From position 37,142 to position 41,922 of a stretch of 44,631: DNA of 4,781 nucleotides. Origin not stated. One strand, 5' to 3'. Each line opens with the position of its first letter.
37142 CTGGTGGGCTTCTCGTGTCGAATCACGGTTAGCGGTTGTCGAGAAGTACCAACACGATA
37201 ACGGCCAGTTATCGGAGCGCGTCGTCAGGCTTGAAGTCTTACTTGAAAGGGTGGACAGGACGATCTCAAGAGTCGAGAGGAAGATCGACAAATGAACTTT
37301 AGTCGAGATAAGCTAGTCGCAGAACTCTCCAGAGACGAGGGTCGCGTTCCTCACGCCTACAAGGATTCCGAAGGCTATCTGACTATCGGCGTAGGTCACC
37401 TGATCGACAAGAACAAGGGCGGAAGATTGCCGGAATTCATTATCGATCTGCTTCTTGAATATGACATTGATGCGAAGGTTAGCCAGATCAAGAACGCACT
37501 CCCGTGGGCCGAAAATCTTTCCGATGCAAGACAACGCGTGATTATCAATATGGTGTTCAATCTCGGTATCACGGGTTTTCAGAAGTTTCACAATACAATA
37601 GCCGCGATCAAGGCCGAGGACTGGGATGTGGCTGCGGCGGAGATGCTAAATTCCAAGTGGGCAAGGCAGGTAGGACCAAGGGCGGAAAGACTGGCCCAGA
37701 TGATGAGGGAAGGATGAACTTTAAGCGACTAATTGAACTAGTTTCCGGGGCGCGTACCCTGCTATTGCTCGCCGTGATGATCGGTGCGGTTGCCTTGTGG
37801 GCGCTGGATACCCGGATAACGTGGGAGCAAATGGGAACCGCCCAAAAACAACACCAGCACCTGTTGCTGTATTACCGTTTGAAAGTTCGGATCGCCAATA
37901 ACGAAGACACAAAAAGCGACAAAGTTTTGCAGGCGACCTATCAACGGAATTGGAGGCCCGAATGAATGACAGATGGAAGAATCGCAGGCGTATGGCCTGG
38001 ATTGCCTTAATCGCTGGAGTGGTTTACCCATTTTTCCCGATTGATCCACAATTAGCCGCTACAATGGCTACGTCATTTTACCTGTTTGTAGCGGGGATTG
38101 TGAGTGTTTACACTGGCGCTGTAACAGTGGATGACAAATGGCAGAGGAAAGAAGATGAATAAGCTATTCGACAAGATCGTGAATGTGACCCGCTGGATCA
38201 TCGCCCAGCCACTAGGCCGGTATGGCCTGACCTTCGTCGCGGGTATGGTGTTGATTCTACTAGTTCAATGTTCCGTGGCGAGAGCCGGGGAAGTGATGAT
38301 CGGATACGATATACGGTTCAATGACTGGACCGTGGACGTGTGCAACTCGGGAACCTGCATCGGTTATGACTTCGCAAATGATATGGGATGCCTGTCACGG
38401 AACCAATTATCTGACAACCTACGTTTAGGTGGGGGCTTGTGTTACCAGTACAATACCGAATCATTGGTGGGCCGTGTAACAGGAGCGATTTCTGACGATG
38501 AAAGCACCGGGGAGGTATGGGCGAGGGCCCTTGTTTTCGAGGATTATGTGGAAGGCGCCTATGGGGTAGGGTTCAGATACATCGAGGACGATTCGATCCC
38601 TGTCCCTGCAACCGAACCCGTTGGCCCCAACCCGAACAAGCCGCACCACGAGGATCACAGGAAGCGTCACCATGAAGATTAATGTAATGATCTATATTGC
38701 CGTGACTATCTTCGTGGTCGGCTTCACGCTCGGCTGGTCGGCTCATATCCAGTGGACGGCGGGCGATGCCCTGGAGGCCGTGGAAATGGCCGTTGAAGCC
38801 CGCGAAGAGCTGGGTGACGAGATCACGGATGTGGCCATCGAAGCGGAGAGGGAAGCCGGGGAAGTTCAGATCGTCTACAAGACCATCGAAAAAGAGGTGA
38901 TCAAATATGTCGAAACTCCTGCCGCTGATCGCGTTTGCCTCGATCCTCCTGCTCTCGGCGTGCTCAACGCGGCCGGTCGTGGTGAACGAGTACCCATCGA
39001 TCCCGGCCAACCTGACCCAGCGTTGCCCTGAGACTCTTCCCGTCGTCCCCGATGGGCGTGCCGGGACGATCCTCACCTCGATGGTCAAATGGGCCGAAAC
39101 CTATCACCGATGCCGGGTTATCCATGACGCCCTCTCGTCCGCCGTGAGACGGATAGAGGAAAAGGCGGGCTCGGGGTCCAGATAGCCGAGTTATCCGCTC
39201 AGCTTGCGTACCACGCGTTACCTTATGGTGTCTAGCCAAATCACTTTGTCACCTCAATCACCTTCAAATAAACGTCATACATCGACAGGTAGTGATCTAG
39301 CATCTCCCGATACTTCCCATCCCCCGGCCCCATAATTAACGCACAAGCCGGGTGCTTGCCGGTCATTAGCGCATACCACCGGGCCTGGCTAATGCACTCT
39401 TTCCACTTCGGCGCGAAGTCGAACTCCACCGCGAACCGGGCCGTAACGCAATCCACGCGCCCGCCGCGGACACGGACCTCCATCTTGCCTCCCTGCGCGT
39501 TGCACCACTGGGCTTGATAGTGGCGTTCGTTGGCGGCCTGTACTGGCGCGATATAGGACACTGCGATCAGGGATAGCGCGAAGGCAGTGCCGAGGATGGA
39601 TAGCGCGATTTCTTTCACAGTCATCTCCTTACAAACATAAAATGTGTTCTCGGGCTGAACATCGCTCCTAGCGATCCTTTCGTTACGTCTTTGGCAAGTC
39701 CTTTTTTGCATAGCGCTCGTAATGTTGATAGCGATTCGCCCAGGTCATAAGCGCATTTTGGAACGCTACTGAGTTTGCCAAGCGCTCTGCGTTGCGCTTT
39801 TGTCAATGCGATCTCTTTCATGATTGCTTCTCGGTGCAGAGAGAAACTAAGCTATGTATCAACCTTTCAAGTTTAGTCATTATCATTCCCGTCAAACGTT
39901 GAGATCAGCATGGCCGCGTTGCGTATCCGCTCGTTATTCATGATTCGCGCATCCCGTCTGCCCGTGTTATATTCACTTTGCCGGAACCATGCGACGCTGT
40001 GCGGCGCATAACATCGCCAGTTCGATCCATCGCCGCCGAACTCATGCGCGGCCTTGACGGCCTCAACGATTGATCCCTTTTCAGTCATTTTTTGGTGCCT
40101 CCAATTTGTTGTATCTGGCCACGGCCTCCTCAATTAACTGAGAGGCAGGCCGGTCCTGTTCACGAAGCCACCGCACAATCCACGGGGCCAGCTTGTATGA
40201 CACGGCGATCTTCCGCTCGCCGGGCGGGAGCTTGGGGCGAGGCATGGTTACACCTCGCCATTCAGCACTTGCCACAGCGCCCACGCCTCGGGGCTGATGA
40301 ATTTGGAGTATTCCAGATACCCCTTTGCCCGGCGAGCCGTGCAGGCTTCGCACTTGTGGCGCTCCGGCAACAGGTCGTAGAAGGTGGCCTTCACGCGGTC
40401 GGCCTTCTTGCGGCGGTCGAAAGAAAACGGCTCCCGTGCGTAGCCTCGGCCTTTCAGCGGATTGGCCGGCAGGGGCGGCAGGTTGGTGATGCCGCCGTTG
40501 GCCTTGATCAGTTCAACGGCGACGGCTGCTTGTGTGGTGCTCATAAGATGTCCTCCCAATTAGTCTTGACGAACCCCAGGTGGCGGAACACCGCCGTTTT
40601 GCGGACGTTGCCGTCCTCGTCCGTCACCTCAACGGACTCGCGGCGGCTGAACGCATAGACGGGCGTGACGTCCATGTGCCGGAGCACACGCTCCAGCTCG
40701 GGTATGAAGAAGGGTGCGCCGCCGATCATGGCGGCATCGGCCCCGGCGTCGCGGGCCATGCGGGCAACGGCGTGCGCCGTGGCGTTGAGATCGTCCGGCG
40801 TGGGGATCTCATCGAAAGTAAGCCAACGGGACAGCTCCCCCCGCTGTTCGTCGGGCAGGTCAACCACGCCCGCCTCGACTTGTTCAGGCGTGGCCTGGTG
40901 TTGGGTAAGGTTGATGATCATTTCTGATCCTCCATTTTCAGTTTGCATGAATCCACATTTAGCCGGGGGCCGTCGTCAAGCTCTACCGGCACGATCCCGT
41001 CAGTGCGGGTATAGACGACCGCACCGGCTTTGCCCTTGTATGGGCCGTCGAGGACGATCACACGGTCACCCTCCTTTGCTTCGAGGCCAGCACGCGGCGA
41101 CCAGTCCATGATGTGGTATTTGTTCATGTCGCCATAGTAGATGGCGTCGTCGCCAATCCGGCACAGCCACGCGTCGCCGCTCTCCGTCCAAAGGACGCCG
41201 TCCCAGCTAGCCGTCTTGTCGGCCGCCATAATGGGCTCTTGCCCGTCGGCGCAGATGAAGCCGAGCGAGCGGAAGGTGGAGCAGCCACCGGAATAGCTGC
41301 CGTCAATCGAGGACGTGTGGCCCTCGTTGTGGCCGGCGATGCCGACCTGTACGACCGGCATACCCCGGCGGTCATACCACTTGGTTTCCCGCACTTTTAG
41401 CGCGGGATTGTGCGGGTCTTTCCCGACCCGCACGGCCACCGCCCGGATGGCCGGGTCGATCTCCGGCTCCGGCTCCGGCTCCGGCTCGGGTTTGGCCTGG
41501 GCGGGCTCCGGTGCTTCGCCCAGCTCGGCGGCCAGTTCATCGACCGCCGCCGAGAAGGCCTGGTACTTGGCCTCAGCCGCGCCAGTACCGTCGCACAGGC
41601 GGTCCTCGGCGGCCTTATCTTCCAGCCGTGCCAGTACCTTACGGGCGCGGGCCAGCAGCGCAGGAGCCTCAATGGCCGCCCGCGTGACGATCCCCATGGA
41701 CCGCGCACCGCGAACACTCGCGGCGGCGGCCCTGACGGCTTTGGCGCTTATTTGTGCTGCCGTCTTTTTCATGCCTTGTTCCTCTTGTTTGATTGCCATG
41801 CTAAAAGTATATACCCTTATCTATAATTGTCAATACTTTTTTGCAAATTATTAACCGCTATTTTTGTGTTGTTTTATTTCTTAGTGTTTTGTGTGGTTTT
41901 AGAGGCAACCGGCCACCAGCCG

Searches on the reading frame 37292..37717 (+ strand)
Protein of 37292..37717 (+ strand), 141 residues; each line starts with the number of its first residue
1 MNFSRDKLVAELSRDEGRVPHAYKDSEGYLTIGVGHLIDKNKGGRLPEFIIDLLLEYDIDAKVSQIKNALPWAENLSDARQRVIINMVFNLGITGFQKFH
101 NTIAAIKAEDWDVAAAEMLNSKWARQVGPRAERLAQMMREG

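Call 80: search_protein_families(library=phrogs, max_evalue=0.001, proteins=[window:37292-37717:+])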
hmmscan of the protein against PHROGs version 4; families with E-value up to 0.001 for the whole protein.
window:37292-37717:+ (141 aa): 7 families
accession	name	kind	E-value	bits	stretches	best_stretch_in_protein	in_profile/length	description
phrog_33534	-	unknown function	2.7e-22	79.6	1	66-141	4-85/94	-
phrog_7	-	lysis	3.1e-20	72.9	1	5-124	556-674/873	endolysin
phrog_13211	-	tail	2.1e-15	56.8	1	22-137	764-882/887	baseplate hub subunit and tail lysozyme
phrog_430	-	tail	7.8e-12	45.4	1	11-137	170-284/868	baseplate hub subunit and tail lysozyme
phrog_15410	-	unknown function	1e-11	45.5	1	21-135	186-308/311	-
phrog_2083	-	head and packaging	6.4e-09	35.9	1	8-140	763-901/908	internal virion lysozyme motif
phrog_28234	-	lysis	0.00073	19.7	1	37-118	111-194/372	endolysin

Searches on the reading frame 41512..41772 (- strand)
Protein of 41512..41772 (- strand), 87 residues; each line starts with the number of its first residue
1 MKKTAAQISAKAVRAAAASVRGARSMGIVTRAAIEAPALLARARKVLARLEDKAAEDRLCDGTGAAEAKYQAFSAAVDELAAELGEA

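Call 112: search_dna_similar(query=window:41512-41772:-, collection=phages, mode=protein, max_evalue=0.01, max_rows=15)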
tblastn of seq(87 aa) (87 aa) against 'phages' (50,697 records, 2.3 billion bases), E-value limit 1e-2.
No match.

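Call 113: search_dna_similar(query=window:41512-41772:-, collection=plasmids, mode=protein, max_evalue=0.01, max_rows=15)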
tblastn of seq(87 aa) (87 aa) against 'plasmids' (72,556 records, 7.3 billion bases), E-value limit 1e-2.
No match.

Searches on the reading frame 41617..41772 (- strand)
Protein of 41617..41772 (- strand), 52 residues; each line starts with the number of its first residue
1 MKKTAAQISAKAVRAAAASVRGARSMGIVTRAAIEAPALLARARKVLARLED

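Call 62: find_related_loci(query=A6, collection=viral_contigs, flank=5000)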
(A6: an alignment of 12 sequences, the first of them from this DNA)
Query A6 (52 aa) in viral_contigs; peptide patterns used: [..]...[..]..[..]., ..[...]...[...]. (x = any residue, [..] = any of these).
253 stretches matched a pattern; 2 encode a relative of the query (tblastn E <= 1e-3); 2 distinct loci.
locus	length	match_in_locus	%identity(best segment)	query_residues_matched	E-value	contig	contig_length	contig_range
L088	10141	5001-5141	57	4-50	7e-8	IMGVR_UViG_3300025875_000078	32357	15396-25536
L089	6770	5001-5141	57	4-50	8e-8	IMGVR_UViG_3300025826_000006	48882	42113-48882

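Call 64: find_related_loci(query=A6, collection=genome_contigs, flank=6000)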
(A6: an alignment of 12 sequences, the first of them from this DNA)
Query A6 (52 aa) in genome_contigs; peptide patterns used: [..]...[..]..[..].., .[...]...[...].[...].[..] (x = any residue, [..] = any of these).
598 stretches matched a pattern, but none encodes a relative of the query by tblastn (E <= 1e-3).
